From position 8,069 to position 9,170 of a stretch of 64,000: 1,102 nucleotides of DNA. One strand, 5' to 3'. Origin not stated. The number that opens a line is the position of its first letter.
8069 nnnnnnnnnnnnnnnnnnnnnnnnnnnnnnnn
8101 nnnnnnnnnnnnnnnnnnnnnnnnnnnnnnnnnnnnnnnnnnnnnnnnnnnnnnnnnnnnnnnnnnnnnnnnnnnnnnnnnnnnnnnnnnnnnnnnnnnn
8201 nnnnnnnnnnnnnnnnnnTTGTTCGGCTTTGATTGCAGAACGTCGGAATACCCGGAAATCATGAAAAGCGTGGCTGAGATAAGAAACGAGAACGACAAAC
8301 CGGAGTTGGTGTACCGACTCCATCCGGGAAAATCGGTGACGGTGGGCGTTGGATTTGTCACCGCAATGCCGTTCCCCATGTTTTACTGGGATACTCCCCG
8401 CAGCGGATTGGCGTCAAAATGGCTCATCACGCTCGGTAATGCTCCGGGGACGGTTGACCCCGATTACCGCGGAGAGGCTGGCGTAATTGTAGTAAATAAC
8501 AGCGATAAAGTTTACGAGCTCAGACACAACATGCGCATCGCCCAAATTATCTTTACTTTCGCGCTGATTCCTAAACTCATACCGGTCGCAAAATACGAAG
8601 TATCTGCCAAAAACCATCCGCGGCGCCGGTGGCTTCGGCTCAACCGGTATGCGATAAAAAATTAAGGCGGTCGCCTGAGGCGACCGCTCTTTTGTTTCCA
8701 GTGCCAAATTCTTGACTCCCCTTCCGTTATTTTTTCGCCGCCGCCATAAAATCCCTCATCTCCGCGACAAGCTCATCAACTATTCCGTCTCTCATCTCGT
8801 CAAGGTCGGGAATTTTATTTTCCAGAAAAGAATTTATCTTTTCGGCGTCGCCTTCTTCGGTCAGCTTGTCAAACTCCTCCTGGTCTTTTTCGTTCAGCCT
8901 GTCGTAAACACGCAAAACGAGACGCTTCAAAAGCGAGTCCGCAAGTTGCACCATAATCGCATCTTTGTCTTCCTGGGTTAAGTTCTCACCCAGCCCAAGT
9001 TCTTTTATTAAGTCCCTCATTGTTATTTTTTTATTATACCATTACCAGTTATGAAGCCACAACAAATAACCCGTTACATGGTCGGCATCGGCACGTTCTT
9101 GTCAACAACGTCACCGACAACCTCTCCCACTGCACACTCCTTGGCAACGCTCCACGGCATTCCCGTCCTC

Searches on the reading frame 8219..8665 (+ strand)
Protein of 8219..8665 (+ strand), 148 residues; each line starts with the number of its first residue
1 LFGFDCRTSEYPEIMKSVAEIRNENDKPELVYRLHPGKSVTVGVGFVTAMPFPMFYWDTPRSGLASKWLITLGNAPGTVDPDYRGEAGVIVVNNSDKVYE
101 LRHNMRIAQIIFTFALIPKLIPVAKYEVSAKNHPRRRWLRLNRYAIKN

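Call 32: search_protein_families(library=pfam, proteins=[window:8219-8665:+], max_evalue=0.001)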
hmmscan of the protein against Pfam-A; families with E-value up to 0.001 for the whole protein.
window:8219-8665:+ (148 aa): 1 family
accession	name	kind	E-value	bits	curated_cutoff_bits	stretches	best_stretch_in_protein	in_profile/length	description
PF00692.24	dUTPase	-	2.2e-11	44.1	22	1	59-124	51-113/129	dUTPase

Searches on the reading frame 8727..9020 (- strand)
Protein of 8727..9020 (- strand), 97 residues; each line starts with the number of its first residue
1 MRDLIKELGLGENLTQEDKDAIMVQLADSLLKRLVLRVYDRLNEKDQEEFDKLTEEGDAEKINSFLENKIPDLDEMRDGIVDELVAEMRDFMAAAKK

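Call 32: search_protein_families(library=pfam, proteins=[window:8727-9020:-], max_evalue=0.001)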
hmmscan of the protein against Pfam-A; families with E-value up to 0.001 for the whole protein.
window:8727-9020:- (97 aa): 1 family
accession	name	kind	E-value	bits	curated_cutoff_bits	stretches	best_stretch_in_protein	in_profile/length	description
PF18908.5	DUF5663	-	5.6e-06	27.3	23.7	1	5-87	2-83/84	Protein of unknown function (DUF5663)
